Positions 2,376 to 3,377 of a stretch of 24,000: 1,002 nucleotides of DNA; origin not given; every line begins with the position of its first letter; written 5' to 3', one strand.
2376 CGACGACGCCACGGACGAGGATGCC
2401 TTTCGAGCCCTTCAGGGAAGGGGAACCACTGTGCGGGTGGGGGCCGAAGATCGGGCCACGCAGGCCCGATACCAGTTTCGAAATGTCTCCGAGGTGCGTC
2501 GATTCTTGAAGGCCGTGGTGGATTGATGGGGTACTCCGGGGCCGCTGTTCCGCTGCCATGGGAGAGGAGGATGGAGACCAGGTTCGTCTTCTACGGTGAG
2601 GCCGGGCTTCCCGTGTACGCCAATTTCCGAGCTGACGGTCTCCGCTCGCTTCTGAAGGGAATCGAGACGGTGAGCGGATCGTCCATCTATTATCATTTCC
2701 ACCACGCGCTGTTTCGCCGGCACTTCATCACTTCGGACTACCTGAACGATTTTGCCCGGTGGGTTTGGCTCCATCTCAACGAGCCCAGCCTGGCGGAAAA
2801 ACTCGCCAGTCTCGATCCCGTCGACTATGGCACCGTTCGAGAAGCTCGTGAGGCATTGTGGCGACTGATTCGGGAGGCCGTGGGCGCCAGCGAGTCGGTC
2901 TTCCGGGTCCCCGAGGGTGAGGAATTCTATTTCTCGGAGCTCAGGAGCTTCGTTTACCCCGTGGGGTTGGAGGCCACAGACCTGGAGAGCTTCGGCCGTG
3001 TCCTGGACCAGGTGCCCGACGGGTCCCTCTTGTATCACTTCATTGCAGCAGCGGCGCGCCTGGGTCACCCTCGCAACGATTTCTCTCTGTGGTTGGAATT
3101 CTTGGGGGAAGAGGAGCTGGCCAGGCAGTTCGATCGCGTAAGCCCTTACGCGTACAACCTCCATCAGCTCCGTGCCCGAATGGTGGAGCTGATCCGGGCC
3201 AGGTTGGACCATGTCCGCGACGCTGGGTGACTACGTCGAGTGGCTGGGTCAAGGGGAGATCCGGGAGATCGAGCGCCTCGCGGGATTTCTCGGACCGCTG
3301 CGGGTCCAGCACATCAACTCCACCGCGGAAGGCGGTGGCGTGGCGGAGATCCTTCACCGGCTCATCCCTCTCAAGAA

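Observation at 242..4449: Four translationally coupled genes: otsA-otsB-unknown-TreT-like GT4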

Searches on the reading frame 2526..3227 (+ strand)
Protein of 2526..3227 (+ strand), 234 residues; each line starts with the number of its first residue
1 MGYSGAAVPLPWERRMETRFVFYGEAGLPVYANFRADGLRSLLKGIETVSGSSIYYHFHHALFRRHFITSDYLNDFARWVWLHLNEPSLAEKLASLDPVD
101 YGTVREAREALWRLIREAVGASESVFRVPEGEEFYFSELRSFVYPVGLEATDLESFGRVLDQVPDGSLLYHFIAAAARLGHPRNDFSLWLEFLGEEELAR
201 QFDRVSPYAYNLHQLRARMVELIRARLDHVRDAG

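Call 8: search_protein_families(library=pfam, proteins=[window:2526-3227:+], max_evalue=0.01)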
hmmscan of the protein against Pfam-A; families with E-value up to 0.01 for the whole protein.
window:2526-3227:+ (234 aa): 1 family
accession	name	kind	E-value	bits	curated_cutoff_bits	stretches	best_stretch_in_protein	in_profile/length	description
PF19027.5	DUF5752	-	9.7e-60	201.9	23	1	18-223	2-207/208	Family of unknown function (DUF5752)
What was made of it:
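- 2571..3230 (+): orfY (DUF5752), 219 aa. It is a two-repeat protein, each repeat a beta-hairpin followed by helices. The alternative start at ATG 2526 is not supported by homologues. PF19027 E 9.7e-60 (call 8).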

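Call 9: search_protein_families(library=ncbifam, proteins=[window:2526-3227:+], max_evalue=0.01)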
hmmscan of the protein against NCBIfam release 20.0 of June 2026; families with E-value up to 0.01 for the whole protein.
window:2526-3227:+ (234 aa): 0 families

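Call 11: find_homologous_proteins(query=window:2526-3227:+)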
Query window:2526-3227:+ (234 aa): 42 proteins with E <= 0.001 among 3351 candidates.
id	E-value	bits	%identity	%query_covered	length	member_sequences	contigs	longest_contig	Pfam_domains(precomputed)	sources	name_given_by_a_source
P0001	4.6e-142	490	100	94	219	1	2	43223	PF19027.6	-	-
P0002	2.2e-108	379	79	92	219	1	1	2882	PF19027.6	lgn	-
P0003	6.4e-70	253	58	91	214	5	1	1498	PF19027.6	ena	-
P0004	3.5e-68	248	54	91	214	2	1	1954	PF19027.6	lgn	-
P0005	2.0e-66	242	53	91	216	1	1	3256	PF19027.6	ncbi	-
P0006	3.1e-66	241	54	91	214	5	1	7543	PF19027.6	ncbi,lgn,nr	ncbi:MAG: hypothetical protein D6723_01690 [Acidobacteria bacterium]|nr:MAG: hypothetical protein D6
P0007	5.7e-66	241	54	91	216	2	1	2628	PF19027.6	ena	-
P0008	1.3e-63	233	53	91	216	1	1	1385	PF19027.6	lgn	-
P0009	6.5e-63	231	54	91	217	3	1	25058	PF19027.6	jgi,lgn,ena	-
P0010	8.1e-62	227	52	91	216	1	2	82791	PF19027.6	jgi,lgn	jgi:hypothetical protein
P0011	6.6e-52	195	48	88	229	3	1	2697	PF19027.6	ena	-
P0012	5.0e-50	188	47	88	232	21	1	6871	PF19027.6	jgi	jgi:hypothetical protein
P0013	5.5e-50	188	45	89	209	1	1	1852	PF19027.6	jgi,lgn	jgi:hypothetical protein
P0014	1.9e-49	186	46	89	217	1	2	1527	PF19027.6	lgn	-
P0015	3.4e-49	186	47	86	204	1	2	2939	PF19027.6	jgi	jgi:hypothetical protein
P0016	2.3e-47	180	44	88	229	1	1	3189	PF19027.6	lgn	-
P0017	7.3e-45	171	43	88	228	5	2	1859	PF19027.6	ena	-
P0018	2.2e-44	170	42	90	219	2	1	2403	PF19027.6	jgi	jgi:Family of unknown function (DUF5752)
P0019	1.6e-42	164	44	88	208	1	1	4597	PF19027.6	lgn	-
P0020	1.1e-35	141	38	89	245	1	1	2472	PF19027.6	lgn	-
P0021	4.1e-35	140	35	94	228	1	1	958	PF19027.6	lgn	-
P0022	3.1e-33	133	38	90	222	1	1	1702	PF19027.6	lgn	-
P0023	3.3e-33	133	37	89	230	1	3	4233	PF19027.6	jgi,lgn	jgi:hypothetical protein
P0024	3.7e-33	133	38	88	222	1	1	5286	PF19027.6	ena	-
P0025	2.0e-32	131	38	89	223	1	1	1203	PF19027.6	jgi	-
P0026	2.0e-32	131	37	91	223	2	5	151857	PF19027.6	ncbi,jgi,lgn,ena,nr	ncbi:MAG TPA: DUF5752 family protein [Candidatus Omnitrophota bacterium]|nr:DUF5752 family protein [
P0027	8.1e-32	129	36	93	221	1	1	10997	PF19027.6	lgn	-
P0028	9.1e-32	129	36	91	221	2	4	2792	PF19027.6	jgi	-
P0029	3.3e-31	127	35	87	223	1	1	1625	PF19027.6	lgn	-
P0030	7.8e-31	126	36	91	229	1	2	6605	PF19027.6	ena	-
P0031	1.6e-30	124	35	91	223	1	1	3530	PF19027.6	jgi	-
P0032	8.8e-30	122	34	88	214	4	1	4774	PF19027.6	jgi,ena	-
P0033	1.1e-29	122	37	89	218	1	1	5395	PF19027.6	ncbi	-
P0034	1.9e-29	121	39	82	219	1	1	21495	PF19027.6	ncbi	-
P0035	4.7e-29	120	36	88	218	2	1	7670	PF19027.6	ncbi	-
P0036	3.4e-28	117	33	93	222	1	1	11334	PF19027.6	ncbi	-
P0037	5.8e-28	116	35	89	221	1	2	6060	PF19027.6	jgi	jgi:hypothetical protein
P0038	2.9e-27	114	35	84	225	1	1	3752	PF19027.6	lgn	-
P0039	2.0e-24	105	36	73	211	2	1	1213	PF19027.6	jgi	-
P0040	1.0e-22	99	32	94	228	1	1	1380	PF19027.6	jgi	jgi:hypothetical protein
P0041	1.6e-22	98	33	89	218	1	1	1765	PF19027.6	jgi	jgi:hypothetical protein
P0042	1.8e-22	98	33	95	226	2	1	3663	PF19027.6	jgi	jgi:hypothetical protein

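Call 12: find_encoding_contigs(protein=P0001, flank=10000, max_places=4)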
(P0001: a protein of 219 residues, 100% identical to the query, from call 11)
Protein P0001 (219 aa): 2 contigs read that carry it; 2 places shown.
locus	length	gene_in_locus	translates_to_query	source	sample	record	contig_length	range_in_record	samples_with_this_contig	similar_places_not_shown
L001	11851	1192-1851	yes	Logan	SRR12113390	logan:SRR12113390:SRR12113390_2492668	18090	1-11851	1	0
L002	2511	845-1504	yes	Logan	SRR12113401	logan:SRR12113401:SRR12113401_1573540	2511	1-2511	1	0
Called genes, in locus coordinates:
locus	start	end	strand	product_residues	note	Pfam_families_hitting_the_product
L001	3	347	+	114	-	?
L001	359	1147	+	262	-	PF02358:Trehalose_PPase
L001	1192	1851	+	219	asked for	PF19027:DUF5752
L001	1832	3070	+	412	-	PF21269:TreT_GT1, PF00534:Glycos_transf_1, PF20706:GT4-conflict, PF13692:Glyco_trans_1_4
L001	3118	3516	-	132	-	-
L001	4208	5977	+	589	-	PF00939:Na_sulph_symp (weak), PF03600:CitMHS, PF06808:DctM (faint), PF02080:TrkA_C, PF00939:Na_sulph_symp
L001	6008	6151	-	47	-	-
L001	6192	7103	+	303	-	PF21088:MS_channel_1st, PF00924:MS_channel_2nd, PF21082:MS_channel_3rd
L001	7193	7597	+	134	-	-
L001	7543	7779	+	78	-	PF00990:GGDEF (weak)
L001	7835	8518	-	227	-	-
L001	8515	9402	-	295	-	PF00795:CN_hydrolase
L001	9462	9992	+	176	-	-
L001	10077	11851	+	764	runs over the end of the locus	PF00324:AA_permease, PF03845:Spore_permease, PF13520:AA_permease_2, PF13906:AA_permease_C (weak), PF00582:Usp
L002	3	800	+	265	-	?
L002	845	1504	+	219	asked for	PF19027:DUF5752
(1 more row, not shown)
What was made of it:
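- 1738..2526 (+): otsB, trehalose-6-phosphate phosphatase (HAD-IIB). The likely start is ATG 1738. The alternative ATG 1723 would give the ATGA overlap with otsA. The public gene call is 262 aa (call 12).
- Checked: The public gene call on the identical DNA (L001, call 12) starts otsB at ATG 1738 (262 aa).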

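Call 18: find_related_loci(query=A2, collection=genome_contigs, flank=10000)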
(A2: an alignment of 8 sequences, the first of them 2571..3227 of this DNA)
Query A2 (219 aa) in genome_contigs; peptide patterns used: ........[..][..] (x = any residue, [..] = any of these).
54 stretches matched a pattern; 49 encode a relative of the query (tblastn E <= 1e-3); 49 distinct loci.
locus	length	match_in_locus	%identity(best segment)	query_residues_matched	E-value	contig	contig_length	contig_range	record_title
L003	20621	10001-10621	46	5-210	1e-57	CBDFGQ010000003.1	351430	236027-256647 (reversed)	MAG: Dehalococcoidia bacterium isolate 3299a7fc-3b8b-4791-927a-3a74d6ed150b genome assembly, contig: contig_3, whole gen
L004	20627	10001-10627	46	5-210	4e-53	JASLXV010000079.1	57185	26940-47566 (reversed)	MAG: Dehalococcoidia bacterium isolate ETNP2_MAG_30 c_000001480662, whole genome shotgun sequence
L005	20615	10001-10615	45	5-209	6e-52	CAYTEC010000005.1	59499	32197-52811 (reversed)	MAG TPA_asm: uncultured Dehalococcoidia bacterium isolate SRP308112_co1_438 genome assembly, contig: NODE_444_length_594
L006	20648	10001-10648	40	1-214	6e-45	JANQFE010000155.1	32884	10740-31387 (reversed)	MAG: Thermodesulfobacteriota bacterium isolate PL23a_bin.71 k99_4235754, whole genome shotgun sequence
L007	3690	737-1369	41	5-212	3e-42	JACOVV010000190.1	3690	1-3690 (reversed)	MAG: Candidatus Omnitrophota bacterium isolate NC_groundwater_109_Ag_S-0.2um_50_23 S_p2_S4_170907_scaffold_2346620, whol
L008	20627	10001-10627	37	1-209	7e-42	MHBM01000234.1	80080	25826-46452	MAG: Lentisphaerae bacterium RIFOXYA12_FULL_48_11 rifixya3_full_scaffold_557, whole genome shotgun sequence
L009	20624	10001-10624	35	1-208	6e-42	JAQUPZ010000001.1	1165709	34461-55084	MAG: Kiritimatiellae bacterium isolate STD1_38 NODE_1_length_1165709_cov_7.488644_Sandtown_D1, whole genome shotgun sequ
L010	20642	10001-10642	37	1-213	6e-42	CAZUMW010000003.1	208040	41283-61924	MAG TPA_asm: uncultured Thermodesulfobacteriota bacterium isolate SRP141376_co4_104 genome assembly, contig: NODE_42_len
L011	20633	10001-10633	41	5-212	4e-41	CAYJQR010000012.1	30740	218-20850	MAG TPA_asm: uncultured Planctomycetia bacterium isolate ERP125453_co1_458 genome assembly, contig: NODE_1237_length_307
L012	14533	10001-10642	38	1-213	4e-41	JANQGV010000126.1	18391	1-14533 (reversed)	MAG: Thermodesulfobacteriota bacterium isolate PL23b_bin.63 k99_3112450, whole genome shotgun sequence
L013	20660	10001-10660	36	1-217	2e-40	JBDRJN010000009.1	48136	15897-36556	MAG: Candidatus Omnitrophota bacterium isolate MEGAHIT-group-1.657 k141_224094, whole genome shotgun sequence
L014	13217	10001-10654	38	2-219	4e-40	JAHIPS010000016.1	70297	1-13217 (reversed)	MAG: Candidatus Omnitrophota bacterium isolate KR13_S3.mb.80 KR13_S3.mb.80_k141_68854, whole genome shotgun sequence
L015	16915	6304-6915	39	5-208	2e-39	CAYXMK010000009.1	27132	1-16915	MAG TPA_asm: uncultured Ignavibacteriaceae bacterium isolate binchicken_co274_38 genome assembly, contig: NODE_4547_leng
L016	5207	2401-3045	37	5-219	4e-39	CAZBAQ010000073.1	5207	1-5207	MAG TPA_asm: uncultured Planctomycetia bacterium isolate SRP178699_co2_132 genome assembly, contig: NODE_19787_length_52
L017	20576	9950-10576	37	1-208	7e-39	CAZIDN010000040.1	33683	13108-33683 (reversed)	MAG TPA_asm: uncultured Eubacteriales bacterium isolate binchicken_co376_288 genome assembly, contig: NODE_1033_length_3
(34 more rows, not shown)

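Call 25: predict_structure(alignment_id=A1)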
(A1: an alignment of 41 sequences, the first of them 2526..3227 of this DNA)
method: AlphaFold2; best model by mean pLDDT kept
length: 234 residues; sequences in the alignment: 41
mean_pLDDT: 90.2   pTM: 0.82
mean pLDDT of the five models: 90.2, 89.9, 89.2, 89.2, 89.1
residues with pLDDT >= 90: 174; 70-90: 38; 50-70: 15; < 50: 7
segments of 3 or more residues with pLDDT < 50: 1-7
pLDDT, mean of each block of 10 residues (from residue 1): 49 71 95 97 98 95 73 89 95 92 93 97 87 97 96 98 94 89 93 96 90 93 97 94
secondary structure, 60 per line:
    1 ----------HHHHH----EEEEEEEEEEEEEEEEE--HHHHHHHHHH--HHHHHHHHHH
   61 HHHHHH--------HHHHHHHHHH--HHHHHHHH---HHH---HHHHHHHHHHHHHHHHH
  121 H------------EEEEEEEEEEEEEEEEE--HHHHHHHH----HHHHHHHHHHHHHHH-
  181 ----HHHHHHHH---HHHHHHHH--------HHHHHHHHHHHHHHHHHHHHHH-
elements in order: H11-15 E20-36 H39-48 H51-66 H75-84 H87-94 H104-121 E134-150 H153-160 H165-179 H185-192 H196-203 H212-233
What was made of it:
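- On DUF5752 / OrfY (Pfam PF19027): The AF2 model has pLDDT 90.2 and pTM 0.82 (call 25).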

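Call 27: search_solved_structures(query=A1, max_evalue=10)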
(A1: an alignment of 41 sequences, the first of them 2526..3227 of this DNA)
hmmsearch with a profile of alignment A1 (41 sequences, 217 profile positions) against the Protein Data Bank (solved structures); distinct sequences matched with E-value up to 10: 6.
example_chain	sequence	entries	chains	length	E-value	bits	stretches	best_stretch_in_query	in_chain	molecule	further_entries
4cso_A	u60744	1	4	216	1.1e-50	175.4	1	2-213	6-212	ORFY PROTEIN, TRANSCRIPTION FACTOR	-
1m62_A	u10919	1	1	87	0.043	16.6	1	47-110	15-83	BAG-family molecular chaperone regulator-4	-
1m7k_A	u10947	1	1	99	0.067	15.9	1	47-110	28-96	Silencer of Death Domains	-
3nuf_A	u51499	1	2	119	0.44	13.3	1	68-114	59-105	PRD-containing transcription regulator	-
7u5q_A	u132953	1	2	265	1.3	11.7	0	131-162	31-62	Transcriptional regulator, GntR family protein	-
7swt_A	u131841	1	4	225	1.4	11.6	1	157-181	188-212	Chromoprotein eforRED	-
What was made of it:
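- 2571..3230 (+): Profile against PDB 4CSO gives E 1.1e-50 (call 27).
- The depositors of 4CSO called the protein a transcription factor (call 27). The PDB molecule name is 'ORFY PROTEIN, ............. FACTOR' (call 27).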

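Call 30: fold_search(model_id=the predicted structure, library=pdb)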
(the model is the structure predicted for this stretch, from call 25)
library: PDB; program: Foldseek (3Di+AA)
matches with E <= 10: 77; with E <= 0.001: 3
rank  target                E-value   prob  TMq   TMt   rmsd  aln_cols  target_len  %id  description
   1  4cso_B                5.1e-16  1.00  0.78  0.84   2.5       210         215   34  The structure of OrfY from Thermoproteus tenax (released 2014-03-19)
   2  4cso_A                7.2e-16  1.00  0.78  0.84   2.4       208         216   34  The structure of OrfY from Thermoproteus tenax (released 2014-03-19)
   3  4cso_D                2.8e-15  1.00  0.77  0.83   2.5       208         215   34  The structure of OrfY from Thermoproteus tenax (released 2014-03-19)
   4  5gvc_A                3.3e-01  0.02  0.10  0.07  22.8       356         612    9  Human Topoisomerase IIIb topo domain (released 2017-06-14)
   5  9e86_D                7.7e-01  0.02  0.11  0.03  26.2       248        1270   11  De Novo Mycobacterium tuberculosis transcription initiation promoter complex with 5-mer RNA and open Beta' clamp (RNA  (released 2025-10-01)
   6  5gve_A                1.7e+00  0.01  0.14  0.07  22.0       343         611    9  Human TOP3B-TDRD3 complex (released 2017-06-14)
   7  1hlb                  1.9e+00  0.02  0.11  0.14  18.5       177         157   16  Structural analysis of monomeric hemichrome and dimeric cyanomet hemoglobins from Caudina arenicola (released 1994-06-22)
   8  6ee8_D                1.9e+00  0.01  0.11  0.03  24.5       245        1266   13  Mycobacterium tuberculosis RNAP promoter unwinding intermediate complex with RbpA/CarD and AP3 promoter (released 2018-11-21)
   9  5zx2_D                2.1e+00  0.01  0.11  0.03  24.8       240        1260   13  Mycobacterium tuberculosis RNA polymerase transcription initiation complex with ECF sigma factor sigma H and 7nt RNA (released 2019-03-20)
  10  4dci_H                2.5e+00  0.03  0.13  0.19  20.1       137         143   12  Crystal structure of unknown funciton protein from Synechococcus sp. WH 8102 (released 2012-02-01)
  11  2nrm                  2.7e+00  0.02  0.11  0.16  20.0       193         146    6  S-nitrosylated blackfin tuna myoglobin (released 2007-05-08)
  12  7c7q_A                2.7e+00  0.01  0.11  0.06  21.0       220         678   11  Cryo-EM structure of the baclofen/BHFF-bound human GABA(B) receptor in active state (released 2020-07-01)
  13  7yvb_A                2.8e+00  0.01  0.12  0.08  18.5       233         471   11  Aplysia californica FaNaC in ligand bound state (released 2023-08-09)
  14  9e87_D                2.8e+00  0.01  0.10  0.03  24.5       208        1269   10  De Novo Mycobacterium tuberculosis transcription initiation pre-RPO promoter complex with open Beta' clamp (RNA Polyme (released 2025-10-01)
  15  4oer_A                3.0e+00  0.01  0.13  0.09  19.2       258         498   10  Crystal structure of NikA from Brucella suis, unliganded form (released 2014-10-01)
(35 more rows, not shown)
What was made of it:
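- On DUF5752 / OrfY (Pfam PF19027): The next hit has E 0.33 (call 30).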
